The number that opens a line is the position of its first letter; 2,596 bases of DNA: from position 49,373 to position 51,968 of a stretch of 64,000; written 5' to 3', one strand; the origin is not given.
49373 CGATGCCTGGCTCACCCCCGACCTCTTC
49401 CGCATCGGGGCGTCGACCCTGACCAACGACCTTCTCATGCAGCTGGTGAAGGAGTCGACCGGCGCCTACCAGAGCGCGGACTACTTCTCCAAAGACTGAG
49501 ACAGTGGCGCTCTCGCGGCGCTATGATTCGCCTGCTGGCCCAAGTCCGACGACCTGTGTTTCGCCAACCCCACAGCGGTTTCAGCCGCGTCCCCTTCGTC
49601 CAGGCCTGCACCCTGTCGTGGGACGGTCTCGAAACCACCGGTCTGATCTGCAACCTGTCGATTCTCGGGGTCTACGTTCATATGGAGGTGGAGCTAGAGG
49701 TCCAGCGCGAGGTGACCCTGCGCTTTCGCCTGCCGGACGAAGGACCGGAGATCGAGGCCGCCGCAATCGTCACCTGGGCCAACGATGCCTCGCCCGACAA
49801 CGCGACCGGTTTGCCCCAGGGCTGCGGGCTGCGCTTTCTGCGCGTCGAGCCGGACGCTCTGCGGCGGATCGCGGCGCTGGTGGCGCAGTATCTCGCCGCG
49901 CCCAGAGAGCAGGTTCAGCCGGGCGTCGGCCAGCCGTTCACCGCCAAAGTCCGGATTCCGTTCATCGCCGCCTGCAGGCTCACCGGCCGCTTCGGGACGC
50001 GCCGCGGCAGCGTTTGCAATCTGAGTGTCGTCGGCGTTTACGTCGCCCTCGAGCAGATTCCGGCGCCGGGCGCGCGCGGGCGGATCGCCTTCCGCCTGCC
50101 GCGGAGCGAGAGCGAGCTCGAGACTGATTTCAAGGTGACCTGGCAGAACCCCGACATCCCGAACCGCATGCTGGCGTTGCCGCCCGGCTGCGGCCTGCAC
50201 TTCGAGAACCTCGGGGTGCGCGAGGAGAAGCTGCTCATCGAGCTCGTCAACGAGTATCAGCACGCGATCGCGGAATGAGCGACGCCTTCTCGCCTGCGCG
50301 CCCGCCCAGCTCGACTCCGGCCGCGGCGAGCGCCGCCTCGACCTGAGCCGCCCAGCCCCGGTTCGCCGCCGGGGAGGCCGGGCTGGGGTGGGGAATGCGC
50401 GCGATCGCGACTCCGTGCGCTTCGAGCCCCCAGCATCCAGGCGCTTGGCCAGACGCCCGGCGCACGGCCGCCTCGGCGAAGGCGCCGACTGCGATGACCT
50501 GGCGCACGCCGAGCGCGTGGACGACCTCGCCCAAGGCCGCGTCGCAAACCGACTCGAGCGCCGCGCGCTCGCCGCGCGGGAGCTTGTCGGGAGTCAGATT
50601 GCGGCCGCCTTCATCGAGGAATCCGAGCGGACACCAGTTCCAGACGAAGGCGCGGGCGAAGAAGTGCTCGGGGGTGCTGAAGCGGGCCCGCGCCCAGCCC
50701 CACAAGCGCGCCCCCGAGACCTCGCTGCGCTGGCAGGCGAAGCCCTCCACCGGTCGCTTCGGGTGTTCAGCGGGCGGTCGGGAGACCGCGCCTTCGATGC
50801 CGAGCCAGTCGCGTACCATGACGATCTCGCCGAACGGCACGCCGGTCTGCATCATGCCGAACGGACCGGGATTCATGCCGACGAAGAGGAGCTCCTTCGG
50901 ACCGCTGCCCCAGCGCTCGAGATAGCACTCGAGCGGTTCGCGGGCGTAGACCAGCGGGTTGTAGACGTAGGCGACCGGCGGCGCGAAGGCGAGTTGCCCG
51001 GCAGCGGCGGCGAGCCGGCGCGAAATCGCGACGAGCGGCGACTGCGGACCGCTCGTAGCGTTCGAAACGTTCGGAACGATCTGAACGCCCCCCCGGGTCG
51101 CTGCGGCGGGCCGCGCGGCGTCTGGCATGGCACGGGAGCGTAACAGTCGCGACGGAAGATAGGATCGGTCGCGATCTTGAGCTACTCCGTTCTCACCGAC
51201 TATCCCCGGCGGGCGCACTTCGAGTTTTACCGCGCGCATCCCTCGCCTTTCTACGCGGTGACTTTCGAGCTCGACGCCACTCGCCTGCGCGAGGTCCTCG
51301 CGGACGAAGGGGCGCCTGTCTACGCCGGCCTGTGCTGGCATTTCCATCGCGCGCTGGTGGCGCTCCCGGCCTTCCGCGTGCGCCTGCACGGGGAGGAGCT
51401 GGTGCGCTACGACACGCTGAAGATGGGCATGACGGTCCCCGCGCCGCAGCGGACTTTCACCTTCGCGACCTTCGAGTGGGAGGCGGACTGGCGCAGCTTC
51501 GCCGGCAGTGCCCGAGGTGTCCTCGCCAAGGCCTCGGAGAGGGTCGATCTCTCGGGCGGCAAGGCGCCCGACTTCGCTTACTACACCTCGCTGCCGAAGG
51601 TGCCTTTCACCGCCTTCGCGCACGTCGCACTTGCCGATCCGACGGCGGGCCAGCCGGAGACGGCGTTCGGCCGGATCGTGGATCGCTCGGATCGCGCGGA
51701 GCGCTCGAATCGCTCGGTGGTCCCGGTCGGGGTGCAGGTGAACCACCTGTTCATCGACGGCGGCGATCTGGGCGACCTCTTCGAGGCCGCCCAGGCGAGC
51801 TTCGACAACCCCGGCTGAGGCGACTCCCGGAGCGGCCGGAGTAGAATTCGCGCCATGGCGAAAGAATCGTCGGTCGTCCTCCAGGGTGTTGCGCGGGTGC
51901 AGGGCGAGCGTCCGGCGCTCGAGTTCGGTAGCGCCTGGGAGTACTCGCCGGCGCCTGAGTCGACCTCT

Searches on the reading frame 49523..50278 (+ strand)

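Call 70: search_protein_families(library=pfam, proteins=[window:49523-50278:+], max_evalue=0.001)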
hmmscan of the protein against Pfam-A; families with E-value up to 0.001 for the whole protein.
window:49523-50278:+ (251 aa): 1 family
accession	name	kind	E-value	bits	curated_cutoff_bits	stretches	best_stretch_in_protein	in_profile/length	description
PF07238.19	PilZ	-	4e-23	82.1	22.5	2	20-122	5-102/102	PilZ domain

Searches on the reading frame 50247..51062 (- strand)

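Call 70: search_protein_families(library=pfam, proteins=[window:50247-51062:-], max_evalue=0.001)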
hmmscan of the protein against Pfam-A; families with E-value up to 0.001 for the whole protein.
window:50247-51062:- (271 aa): 1 family
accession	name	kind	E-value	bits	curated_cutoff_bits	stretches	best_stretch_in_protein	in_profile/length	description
PF03167.25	UDG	-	1.4e-06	28.9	24.3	1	57-232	9-124/141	Uracil DNA glycosylase superfamily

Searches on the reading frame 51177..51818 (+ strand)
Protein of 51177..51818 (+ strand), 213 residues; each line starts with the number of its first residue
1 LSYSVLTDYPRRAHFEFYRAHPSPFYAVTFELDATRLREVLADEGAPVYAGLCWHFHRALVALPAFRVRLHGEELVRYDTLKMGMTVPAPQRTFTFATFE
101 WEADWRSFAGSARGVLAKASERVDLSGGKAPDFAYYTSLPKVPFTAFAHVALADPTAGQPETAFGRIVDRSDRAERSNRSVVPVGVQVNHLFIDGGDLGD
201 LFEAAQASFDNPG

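Call 70: search_protein_families(library=pfam, proteins=[window:51177-51818:+], max_evalue=0.001)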
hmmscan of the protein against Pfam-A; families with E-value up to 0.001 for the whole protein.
window:51177-51818:+ (213 aa): 1 family
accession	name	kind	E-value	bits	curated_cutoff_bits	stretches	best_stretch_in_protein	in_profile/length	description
PF00302.23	CAT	-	3.1e-13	50.6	23.5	1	6-199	8-198/205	Chloramphenicol acetyltransferase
